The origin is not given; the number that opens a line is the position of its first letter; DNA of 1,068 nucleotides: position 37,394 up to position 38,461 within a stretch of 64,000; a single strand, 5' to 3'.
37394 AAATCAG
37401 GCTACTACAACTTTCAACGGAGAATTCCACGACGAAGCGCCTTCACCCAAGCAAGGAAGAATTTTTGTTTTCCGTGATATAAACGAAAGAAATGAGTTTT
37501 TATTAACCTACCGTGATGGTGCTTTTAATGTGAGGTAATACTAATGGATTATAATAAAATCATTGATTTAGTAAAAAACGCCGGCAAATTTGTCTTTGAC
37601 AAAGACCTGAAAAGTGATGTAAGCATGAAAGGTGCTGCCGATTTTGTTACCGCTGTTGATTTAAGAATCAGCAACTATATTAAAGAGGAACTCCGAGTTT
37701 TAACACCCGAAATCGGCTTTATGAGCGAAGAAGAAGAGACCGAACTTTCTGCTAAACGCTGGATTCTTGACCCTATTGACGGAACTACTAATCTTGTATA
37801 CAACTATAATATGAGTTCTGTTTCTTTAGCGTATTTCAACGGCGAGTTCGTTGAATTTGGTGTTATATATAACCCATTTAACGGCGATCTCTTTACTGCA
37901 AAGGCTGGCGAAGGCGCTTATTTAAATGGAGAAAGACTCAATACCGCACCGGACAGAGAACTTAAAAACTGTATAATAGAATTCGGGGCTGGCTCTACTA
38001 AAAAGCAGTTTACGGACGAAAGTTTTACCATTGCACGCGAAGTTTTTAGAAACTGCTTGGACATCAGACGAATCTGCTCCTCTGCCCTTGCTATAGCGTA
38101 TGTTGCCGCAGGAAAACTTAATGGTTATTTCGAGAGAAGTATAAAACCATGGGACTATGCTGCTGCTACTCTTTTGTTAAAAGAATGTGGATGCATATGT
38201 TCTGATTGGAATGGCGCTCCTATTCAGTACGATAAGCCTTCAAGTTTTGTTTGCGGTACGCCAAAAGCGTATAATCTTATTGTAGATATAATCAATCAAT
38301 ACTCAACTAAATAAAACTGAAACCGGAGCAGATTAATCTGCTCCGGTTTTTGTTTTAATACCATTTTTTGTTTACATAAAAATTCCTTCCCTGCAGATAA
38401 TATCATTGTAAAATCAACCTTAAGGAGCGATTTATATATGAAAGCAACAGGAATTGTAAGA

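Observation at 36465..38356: DUF4062 (TIR-like) protein with an unassignable C-terminal domain, apparently co-transcribed with an intact IMPase-family phosphatase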

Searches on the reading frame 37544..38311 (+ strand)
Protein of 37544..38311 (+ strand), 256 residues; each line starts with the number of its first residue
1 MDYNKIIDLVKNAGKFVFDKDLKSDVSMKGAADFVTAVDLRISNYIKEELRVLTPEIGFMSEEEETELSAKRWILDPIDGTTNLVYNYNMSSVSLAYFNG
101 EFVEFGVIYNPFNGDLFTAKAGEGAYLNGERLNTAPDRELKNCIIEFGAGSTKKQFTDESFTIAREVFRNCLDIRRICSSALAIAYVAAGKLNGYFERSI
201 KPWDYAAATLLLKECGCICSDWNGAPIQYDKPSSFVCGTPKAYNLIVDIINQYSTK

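Call 6: search_protein_families(library=pfam, proteins=[window:37544-38311:+], max_evalue=1)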
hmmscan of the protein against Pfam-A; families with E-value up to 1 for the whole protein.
window:37544-38311:+ (256 aa): 1 family
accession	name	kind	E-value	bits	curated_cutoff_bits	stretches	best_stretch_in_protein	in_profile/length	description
PF00459.30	Inositol_P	-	1.3e-51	176.2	27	1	18-252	21-268/271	Inositol monophosphatase family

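Call 7: search_protein_families(library=padloc, proteins=[window:37544-38311:+], max_evalue=1)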
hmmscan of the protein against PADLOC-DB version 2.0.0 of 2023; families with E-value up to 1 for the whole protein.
window:37544-38311:+ (256 aa): 0 families

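Call 8: search_protein_families(library=ncbifam, proteins=[window:37544-38311:+], max_evalue=1)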
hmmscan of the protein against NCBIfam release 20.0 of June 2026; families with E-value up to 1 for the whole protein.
window:37544-38311:+ (256 aa): 7 families
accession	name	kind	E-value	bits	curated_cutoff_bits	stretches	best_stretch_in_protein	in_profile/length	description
NF008027.1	PRK10757.1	equivalog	1.1e-46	158.9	332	1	24-249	29-256/267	inositol-1-monophosphatase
NF009321.0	PRK12676.1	equivalog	5.4e-30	104.3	264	1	46-230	55-237/264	bifunctional fructose-bisphosphatase/inositol-phosphate phosphatase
TIGR02067.1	his_9_HisN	equivalog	1.7e-29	103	275.15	1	23-244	24-245/252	histidinol-phosphatase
TIGR01331.1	bisphos_cysQ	equivalog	2.5e-26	92.8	228.8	1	5-235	4-241/250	3'(2'),5'-bisphosphate nucleotidase CysQ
NF008182.0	PRK10931.1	equivalog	7.8e-16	57.9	379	1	4-236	3-237/246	3'(2'),5'-bisphosphate nucleotidase CysQ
NF010678.0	PRK14076.1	equivalog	1.7e-15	56.9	493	1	56-252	69-285/570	bifunctional NADP phosphatase/NAD kinase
TIGR01330.1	bisphos_HAL2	equivalog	1.6e-05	23.9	267.05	2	201-231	294-324/359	3'(2'),5'-bisphosphate nucleotidase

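Call 25: search_solved_structures(query=window:37544-38311:+, max_evalue=1e-10)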
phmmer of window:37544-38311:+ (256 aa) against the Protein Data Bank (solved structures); distinct sequences matched with E-value up to 1e-10: 28.
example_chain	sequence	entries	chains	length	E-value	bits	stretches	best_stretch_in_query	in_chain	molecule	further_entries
9vep_A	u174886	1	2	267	1.1e-42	149.5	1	24-245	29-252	Inositol-1-monophosphatase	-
6tqn_T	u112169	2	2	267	3.4e-42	147.9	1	24-244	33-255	Inositol monophosphatase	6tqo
6ib7_A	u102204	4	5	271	3.4e-42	147.9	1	24-244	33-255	Inositol-1-monophosphatase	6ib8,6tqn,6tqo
2qfl_A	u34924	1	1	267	2.3e-41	145.2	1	24-244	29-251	Inositol-1-monophosphatase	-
3luz_A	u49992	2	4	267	1.1e-37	133.2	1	24-229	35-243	Extragenic suppressor protein suhB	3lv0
2p3n_A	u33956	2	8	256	4.4e-32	114.8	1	29-252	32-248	Inositol-1-monophosphatase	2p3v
2fvz_A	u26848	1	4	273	4e-30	108.3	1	24-229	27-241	Inositol monophosphatase 2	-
2czh_A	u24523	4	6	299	5.3e-30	107.9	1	24-229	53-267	Inositol monophosphatase 2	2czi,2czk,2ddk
9j90_B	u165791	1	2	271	1.5e-29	106.5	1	9-250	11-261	Nus factor SuhB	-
8wdq_A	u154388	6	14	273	1.5e-29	106.4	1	9-250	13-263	Nus factor SuhB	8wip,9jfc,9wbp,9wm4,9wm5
7vce_A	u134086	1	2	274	8.2e-29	104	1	7-228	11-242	Inositol monophosphatase 1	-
1awb_A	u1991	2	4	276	8.4e-29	104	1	7-228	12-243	MYO-INOSITOL MONOPHOSPHATASE | INOSITOL MONOPHOSPHATASE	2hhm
1ima_A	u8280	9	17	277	8.5e-29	104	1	7-228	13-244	INOSITOL MONOPHOSPHATASE | INOSITOL MONOPHOSPHATASE 1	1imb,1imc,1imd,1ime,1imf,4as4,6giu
2pcr_A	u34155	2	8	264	8.6e-29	104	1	17-253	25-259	Inositol-1-monophosphatase | Fructose-1,6-bisphosphatase/inositol-1-monophosphatase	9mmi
6zk0_AAA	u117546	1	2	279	8.7e-29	103.9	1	7-228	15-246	Inositol monophosphatase 1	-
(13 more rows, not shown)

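Call 44: find_homologous_proteins(query=window:37544-38311:+, max_evalue=1e-30)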
Query window:37544-38311:+ (256 aa): 1660 proteins with E <= 1e-30 among 4366 candidates; the best 120 are listed.
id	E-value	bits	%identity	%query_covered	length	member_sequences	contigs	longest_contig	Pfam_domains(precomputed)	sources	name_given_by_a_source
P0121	6.8e-165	565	96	100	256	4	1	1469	PF00459.31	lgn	-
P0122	1.0e-136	472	79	98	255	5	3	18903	PF00459.31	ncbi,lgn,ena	-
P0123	1.7e-136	472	81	98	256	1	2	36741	PF00459.31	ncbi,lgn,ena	-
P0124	1.6e-135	468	79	100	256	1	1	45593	PF00459.31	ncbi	-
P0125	4.3e-135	467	79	100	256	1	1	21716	PF00459.31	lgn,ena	-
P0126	4.7e-135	467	79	99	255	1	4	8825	PF00459.31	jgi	-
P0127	6.3e-134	463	77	100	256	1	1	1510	PF00459.31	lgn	-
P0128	1.9e-133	462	77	99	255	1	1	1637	PF00459.31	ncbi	-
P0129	2.8e-133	461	79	100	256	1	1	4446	PF00459.31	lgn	-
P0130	4.8e-133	460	78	99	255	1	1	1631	PF00459.31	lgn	-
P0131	6.5e-133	460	75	99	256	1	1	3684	PF00459.31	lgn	-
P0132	1.6e-132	459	78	99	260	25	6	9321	PF00459.31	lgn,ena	-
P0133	5.6e-132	457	76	100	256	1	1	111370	PF00459.31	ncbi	-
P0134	6.5e-132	457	79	98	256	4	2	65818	PF00459.31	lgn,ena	-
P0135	9.7e-132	456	76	100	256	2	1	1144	PF00459.31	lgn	-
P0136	1.0e-131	456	77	99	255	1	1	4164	PF00459.31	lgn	-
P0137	2.0e-131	455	77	100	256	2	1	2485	PF00459.31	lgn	-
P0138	7.6e-131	453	75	100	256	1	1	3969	PF00459.31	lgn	-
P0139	1.0e-130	453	77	99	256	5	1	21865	PF00459.31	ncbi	-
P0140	1.5e-130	452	76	100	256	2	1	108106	PF00459.31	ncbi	-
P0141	1.6e-130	452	77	99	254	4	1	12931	PF00459.31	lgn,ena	-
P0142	2.7e-130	451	78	99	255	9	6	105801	PF00459.31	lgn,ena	-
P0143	2.8e-130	451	77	98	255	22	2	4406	PF00459.31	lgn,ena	-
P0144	3.2e-130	451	75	100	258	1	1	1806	PF00459.31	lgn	-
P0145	7.4e-130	450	75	100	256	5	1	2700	PF00459.31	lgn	-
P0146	7.8e-130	450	76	99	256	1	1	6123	PF00459.31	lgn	-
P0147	7.9e-130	450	77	98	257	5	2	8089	PF00459.31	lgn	-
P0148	1.0e-129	449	78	98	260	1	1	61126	PF00459.31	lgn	-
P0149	1.4e-129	449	75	100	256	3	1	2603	PF00459.31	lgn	-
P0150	1.4e-129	449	76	99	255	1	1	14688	PF00459.31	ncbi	-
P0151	1.8e-129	449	76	99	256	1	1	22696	PF00459.31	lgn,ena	-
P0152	2.8e-129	448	75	100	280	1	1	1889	PF00459.31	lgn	-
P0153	2.8e-129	448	74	99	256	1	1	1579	PF00459.31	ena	-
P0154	4.3e-129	447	76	100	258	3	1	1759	PF00459.31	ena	-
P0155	1.8e-128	445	74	99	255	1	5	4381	PF00459.31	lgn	-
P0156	3.1e-128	445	75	100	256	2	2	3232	PF00459.31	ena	-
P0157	1.2e-127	443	73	100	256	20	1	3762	PF00459.31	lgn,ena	-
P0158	1.2e-127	443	78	98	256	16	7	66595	PF00459.31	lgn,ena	-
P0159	1.2e-127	443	75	100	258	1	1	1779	PF00459.31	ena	-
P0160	2.3e-127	442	74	100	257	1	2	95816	PF00459.31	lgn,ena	-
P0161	2.7e-127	442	74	100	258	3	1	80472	PF00459.31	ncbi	-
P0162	5.9e-127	440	73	99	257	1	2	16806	PF00459.31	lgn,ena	-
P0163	7.7e-127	440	73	100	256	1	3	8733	PF00459.31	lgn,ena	-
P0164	1.5e-126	439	74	99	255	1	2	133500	PF00459.31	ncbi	-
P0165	1.7e-126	439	74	99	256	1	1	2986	PF00459.31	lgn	-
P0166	1.8e-126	439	74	99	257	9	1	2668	PF00459.31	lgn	-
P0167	2.4e-126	438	73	99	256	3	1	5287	PF00459.31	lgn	-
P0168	4.8e-126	437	74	99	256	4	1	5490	PF00459.31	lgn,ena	-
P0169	3.2e-125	435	74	99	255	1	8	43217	PF00459.31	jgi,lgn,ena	-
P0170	3.2e-125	435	73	99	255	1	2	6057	PF00459.31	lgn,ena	-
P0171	4.0e-125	434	72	99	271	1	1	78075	PF00459.31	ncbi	-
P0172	6.0e-125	434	72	98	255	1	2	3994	PF00459.31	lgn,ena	-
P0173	7.1e-125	434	73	100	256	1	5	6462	PF00459.31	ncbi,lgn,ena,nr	ncbi:MAG: inositol monophosphatase [Clostridia bacterium]|nr:inositol monophosphatase [Clostridia ba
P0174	7.8e-125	433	72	98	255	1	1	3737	PF00459.31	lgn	-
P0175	9.4e-125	433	73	100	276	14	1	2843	PF00459.31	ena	-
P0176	1.1e-124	433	73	99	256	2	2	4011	PF00459.31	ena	-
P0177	1.1e-124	433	72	100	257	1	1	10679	PF00459.31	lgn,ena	-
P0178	1.4e-124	433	73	100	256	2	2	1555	PF00459.31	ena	-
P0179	1.4e-124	433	72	99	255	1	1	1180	PF00459.31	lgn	-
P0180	1.6e-124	432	71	100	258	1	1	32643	PF00459.31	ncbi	-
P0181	1.7e-124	432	70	100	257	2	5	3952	PF00459.31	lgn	-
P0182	3.2e-124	431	72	99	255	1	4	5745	PF00459.31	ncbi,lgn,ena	-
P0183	4.0e-124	431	74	98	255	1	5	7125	PF00459.31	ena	-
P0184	4.5e-124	431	72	100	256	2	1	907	PF00459.31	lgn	-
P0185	4.8e-124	431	74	99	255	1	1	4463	PF00459.31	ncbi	-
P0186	1.1e-123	430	72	99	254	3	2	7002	PF00459.31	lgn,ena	-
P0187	1.2e-123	430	72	99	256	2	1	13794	PF00459.31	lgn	-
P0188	1.7e-123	429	73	98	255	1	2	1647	PF00459.31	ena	-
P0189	2.5e-123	429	71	100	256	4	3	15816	PF00459.31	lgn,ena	-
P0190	2.6e-123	428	73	98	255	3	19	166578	PF00459.31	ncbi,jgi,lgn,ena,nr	ncbi:MAG: inositol monophosphatase [Ruminococcaceae bacterium]|nr:inositol monophosphatase [Oscillos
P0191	3.3e-123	428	73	99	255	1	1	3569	PF00459.31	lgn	-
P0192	3.6e-123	428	72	100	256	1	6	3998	PF00459.31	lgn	-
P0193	3.9e-123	428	71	98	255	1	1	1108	PF00459.31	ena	-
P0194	4.1e-123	428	73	98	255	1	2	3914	PF00459.31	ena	-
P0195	4.4e-123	428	72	100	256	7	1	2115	PF00459.31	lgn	-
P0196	5.4e-123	427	73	100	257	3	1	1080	PF00459.31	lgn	-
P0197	9.0e-123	427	72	99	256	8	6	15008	PF00459.31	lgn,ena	-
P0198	2.6e-122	425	71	100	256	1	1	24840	PF00459.31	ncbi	-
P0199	3.6e-122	425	72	98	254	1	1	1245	PF00459.31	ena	-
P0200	5.1e-122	424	71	99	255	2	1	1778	PF00459.31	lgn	-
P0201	5.4e-122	424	71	100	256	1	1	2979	PF00459.31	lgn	-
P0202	5.4e-122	424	72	100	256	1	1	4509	PF00459.31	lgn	-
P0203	6.4e-122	424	71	99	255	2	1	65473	PF00459.31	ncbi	-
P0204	1.0e-121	423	71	100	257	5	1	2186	PF00459.31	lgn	-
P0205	1.3e-121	423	71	99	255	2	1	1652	PF00459.31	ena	-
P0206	1.6e-121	423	72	99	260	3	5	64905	PF00459.31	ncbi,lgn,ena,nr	ncbi:MAG: inositol monophosphatase [Clostridia bacterium]|nr:inositol monophosphatase [Clostridia ba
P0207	1.7e-121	423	71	99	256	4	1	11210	PF00459.31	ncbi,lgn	-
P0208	1.9e-121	422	71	100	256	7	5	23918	PF00459.31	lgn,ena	-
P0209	2.0e-121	422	71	100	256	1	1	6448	PF00459.31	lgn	-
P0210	7.0e-121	420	72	99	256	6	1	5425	PF00459.31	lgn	-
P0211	2.5e-120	419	72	100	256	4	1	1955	PF00459.31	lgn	-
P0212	3.4e-120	418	72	98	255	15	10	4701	PF00459.31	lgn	-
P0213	3.8e-120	418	69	98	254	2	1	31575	PF00459.31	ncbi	-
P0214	4.8e-120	418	71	99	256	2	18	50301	PF00459.31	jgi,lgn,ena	-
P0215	5.0e-120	418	72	99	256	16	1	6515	PF00459.31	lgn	-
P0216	6.3e-120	417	70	99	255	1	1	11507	PF00459.31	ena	-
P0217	6.6e-120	417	71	99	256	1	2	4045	PF00459.31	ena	-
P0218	9.2e-120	417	71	99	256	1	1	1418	PF00459.31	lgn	-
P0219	1.2e-119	416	70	99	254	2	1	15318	PF00459.31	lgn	-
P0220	1.7e-119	416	70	100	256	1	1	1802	PF00459.31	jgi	-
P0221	1.7e-119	416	70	99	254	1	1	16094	PF00459.31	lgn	-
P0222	1.7e-119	416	72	99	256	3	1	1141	PF00459.31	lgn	-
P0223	2.4e-119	415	68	98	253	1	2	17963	PF00459.31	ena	-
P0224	2.5e-119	415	70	99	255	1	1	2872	PF00459.31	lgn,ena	-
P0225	5.1e-119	414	69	99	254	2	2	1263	PF00459.31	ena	-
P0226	7.5e-119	414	71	99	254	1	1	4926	PF00459.31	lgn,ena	-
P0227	9.8e-119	413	71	98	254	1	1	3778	PF00459.31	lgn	-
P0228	9.8e-119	413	70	99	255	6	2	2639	PF00459.31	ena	-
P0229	1.0e-118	413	70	98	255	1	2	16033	PF00459.31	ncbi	-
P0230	1.1e-118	413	71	98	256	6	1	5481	PF00459.31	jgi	jgi:myo-inositol-1(or 4)-monophosphatase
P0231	1.5e-118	413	70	99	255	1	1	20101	PF00459.31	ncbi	-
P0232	3.4e-118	412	69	98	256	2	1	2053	PF00459.31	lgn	-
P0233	3.4e-118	412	71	100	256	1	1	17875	PF00459.31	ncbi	-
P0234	4.5e-118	411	68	99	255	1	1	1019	PF00459.31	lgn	-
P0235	1.2e-117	410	69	99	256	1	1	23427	PF00459.31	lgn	-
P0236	2.4e-117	409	70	99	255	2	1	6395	PF00459.31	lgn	-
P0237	2.5e-117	409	71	98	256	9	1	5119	PF00459.31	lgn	-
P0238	3.1e-117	409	71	98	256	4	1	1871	PF00459.31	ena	-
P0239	5.6e-117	408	69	99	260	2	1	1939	PF00459.31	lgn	-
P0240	1.0e-116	407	68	99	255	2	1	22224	PF00459.31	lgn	-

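Call 46: find_encoding_contigs(protein=P0190, flank=4000, max_places=4)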
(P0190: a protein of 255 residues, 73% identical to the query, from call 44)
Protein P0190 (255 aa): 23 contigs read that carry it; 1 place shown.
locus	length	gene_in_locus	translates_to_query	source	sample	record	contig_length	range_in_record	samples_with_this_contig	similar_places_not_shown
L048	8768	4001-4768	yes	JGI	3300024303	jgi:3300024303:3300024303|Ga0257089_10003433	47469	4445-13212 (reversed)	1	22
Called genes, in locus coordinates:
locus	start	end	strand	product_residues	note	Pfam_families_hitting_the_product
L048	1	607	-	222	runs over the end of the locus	PF00027:cNMP_binding, PF13545:HTH_Crp_2, PF00325:Crp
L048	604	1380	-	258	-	PF00753:Lactamase_B, PF23023:Anti-Pycsar_Apyc1 (weak), PF12706:Lactamase_B_2 (faint)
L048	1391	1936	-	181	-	-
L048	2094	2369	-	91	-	-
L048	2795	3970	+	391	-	-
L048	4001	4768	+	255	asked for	PF00459:Inositol_P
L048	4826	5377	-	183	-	PF04014:MazE_antitoxin, PF15714:SpoVT_C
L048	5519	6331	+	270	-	-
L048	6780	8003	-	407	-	-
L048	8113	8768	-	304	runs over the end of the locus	-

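Call 47: find_encoding_contigs(protein=P0133, flank=4000, max_places=2)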
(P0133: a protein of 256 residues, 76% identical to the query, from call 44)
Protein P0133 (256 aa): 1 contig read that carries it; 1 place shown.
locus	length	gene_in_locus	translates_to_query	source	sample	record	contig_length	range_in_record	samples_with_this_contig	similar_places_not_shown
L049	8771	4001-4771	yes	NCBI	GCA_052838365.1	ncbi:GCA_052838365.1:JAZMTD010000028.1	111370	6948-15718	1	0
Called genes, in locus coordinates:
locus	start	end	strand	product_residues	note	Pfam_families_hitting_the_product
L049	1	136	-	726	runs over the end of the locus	PF08238:Sel1 (faint), PF13676:TIR_2, PF13414:TPR_11 (faint), PF10952:DUF2753 (faint), PF13176:TPR_7 (faint), PF13424:TPR_12 (weak), PF17874:TPR_MalT (weak), PF13424:TPR_12 (weak), +4 more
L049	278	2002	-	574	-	-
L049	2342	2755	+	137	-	PF10722:YbjN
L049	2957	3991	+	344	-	PF13271:DUF4062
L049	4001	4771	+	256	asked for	PF00459:Inositol_P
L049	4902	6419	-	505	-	PF00128:Alpha-amylase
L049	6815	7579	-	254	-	PF01582:TIR (faint), PF08937:ThsB_TIR (faint), PF13676:TIR_2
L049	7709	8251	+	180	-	PF04014:MazE_antitoxin, PF15714:SpoVT_C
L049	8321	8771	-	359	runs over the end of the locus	PF01210:NAD_Gly3P_dh_N, PF02558:ApbA, PF02737:3HCDH_N (weak), PF03807:F420_oxidored, PF02317:Octopine_DH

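Call 48: find_encoding_contigs(protein=P0160, flank=4000, max_places=2)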
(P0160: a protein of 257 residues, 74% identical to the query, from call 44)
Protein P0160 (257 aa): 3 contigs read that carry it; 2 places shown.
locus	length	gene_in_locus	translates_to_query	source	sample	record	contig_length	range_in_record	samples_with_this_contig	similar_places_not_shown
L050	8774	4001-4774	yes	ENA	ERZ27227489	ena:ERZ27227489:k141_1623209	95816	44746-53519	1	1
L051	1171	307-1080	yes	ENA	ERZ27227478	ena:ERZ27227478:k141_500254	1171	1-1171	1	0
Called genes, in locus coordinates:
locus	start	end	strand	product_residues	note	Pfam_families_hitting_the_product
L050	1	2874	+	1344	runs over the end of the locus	PF00069:Pkinase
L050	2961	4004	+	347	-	PF13271:DUF4062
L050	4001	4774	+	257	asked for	PF00459:Inositol_P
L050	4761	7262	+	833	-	PF01582:TIR (faint), PF08937:ThsB_TIR (faint), PF13676:TIR_2, PF13424:TPR_12 (faint)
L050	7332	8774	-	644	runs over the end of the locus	PF00395:SLH (faint)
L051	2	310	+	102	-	?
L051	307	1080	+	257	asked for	PF00459:Inositol_P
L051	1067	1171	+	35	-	?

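Call 50: search_protein_families(library=pfam, proteins=[L048:2795-3967:+], max_evalue=1)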
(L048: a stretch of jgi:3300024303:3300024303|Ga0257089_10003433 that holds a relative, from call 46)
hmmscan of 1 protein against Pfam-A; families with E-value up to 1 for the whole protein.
L048:2795-3967:+ (391 aa): 2 families
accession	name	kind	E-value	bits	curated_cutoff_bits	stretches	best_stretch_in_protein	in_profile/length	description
PF05099.18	TerB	-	0.0041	17.8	24.4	1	297-326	5-34/118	Tellurite resistance protein TerB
PF12959.12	DUF3848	-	0.98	9.9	30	0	224-265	48-89/95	Protein of unknown function (DUF3848)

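Call 94: find_encoding_contigs(protein=P0142, flank=3000, max_places=2)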
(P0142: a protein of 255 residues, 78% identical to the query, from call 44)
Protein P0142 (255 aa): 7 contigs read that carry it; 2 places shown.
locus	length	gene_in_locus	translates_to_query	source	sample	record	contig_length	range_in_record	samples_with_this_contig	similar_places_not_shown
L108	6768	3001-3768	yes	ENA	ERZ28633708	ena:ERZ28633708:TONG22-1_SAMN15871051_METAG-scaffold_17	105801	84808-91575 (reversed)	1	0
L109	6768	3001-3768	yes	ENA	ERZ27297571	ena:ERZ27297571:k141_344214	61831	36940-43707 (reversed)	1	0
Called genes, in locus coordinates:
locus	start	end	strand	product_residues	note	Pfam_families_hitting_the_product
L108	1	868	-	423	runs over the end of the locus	PF12897:Asp_aminotransf, PF00155:Aminotran_1_2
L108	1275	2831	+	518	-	PF12072:RNase_Y_N, PF00013:KH_1 (weak), PF01966:HD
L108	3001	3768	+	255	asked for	PF00459:Inositol_P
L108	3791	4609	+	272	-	-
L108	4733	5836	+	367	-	PF03600:CitMHS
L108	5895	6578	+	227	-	PF24675:NpmA (weak), PF02390:Methyltransf_4, PF13847:Methyltransf_31, PF08241:Methyltransf_11 (weak), PF08242:Methyltransf_12 (faint), PF13649:Methyltransf_25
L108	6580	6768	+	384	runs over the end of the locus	PF02492:cobW, PF07683:CobW_C (weak)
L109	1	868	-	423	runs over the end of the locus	PF12897:Asp_aminotransf, PF00155:Aminotran_1_2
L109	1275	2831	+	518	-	PF12072:RNase_Y_N, PF00013:KH_1 (weak), PF01966:HD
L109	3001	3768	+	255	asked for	PF00459:Inositol_P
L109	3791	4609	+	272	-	-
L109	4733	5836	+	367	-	PF03600:CitMHS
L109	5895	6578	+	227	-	PF24675:NpmA (weak), PF02390:Methyltransf_4, PF13847:Methyltransf_31, PF08241:Methyltransf_11 (weak), PF13649:Methyltransf_25 (weak)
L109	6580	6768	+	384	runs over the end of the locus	PF02492:cobW, PF07683:CobW_C (weak)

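Call 95: find_encoding_contigs(protein=P0158, flank=3000, max_places=2)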
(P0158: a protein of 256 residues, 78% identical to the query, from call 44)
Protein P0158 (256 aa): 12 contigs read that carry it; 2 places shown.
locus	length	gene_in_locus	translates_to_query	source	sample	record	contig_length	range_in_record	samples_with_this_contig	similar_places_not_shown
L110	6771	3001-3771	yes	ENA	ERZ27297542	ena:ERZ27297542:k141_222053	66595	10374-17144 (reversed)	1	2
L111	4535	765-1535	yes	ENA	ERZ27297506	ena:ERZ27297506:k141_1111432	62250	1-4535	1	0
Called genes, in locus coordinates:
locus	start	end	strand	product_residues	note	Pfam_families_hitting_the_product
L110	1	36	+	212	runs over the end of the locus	PF16255:Lipase_GDSL_lke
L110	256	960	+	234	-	PF01522:Polysacc_deac_1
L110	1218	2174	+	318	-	PF13859:BNR_3, PF13088:BNR_2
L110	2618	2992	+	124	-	-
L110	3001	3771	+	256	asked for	PF00459:Inositol_P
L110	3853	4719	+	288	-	PF00892:EamA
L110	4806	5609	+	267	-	PF04909:Amidohydro_2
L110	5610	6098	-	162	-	PF13302:Acetyltransf_3 (weak), PF00583:Acetyltransf_1, PF13508:Acetyltransf_7 (weak), PF08445:FR47 (faint)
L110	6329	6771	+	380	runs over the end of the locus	-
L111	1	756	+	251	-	?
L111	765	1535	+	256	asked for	PF00459:Inositol_P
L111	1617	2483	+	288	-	PF00892:EamA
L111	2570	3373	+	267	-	PF04909:Amidohydro_2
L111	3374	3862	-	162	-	PF13302:Acetyltransf_3 (weak), PF00583:Acetyltransf_1, PF13508:Acetyltransf_7 (weak), PF08445:FR47 (faint)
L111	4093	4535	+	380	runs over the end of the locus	-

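Call 96: find_encoding_contigs(protein=P0161, flank=3000, max_places=2)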
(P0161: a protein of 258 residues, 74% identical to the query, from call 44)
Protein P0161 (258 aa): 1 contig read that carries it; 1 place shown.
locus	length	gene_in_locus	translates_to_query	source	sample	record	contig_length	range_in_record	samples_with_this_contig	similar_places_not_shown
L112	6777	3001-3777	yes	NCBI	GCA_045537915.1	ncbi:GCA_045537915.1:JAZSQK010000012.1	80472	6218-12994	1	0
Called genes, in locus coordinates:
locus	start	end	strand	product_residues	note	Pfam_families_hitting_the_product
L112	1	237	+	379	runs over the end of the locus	PF07021:MetW, PF13489:Methyltransf_23, PF13847:Methyltransf_31, PF08241:Methyltransf_11, PF08242:Methyltransf_12, PF13649:Methyltransf_25, PF08484:Methyltransf_14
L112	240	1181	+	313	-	PF00535:Glycos_transf_2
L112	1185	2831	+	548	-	PF14264:Glucos_trans_II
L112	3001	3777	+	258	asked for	PF00459:Inositol_P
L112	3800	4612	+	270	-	-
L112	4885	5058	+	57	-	PF04014:MazE_antitoxin (weak)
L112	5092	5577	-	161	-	-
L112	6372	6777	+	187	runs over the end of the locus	-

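Call 112: search_protein_families(library=pfam, proteins=[L050:4761-7259:+], max_evalue=0.001)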
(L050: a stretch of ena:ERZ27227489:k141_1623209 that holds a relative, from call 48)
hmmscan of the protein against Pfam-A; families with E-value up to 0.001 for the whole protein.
L050:4761-7259:+ (833 aa): 8 families
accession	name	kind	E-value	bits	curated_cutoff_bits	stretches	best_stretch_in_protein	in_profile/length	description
PF13676.11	TIR_2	-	4e-16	60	28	1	29-138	1-109/122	TIR domain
PF13424.12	TPR_12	-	1.2e-06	29.1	30.1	1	697-769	3-75/77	Tetratricopeptide repeat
PF08937.16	ThsB_TIR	-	2.1e-05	25.2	21.2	1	30-118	1-97/100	Thoeris protein ThsB, TIR-like domain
PF01582.25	TIR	-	2.3e-05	24.7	21.3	1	27-108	2-84/179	TIR domain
PF13401.12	AAA_22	-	5.2e-05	24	27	1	205-303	3-94/130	AAA domain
PF08631.16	SPO22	-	5.5e-05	23.2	27.5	1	568-705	26-130/274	Meiosis protein SPO22/ZIP4 like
PF13191.12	AAA_16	-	6e-05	24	32.6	1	190-303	3-142/167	AAA ATPase domain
PF00931.28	NB-ARC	-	6.5e-05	22.8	23.5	1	205-404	16-220/248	NB-ARC domain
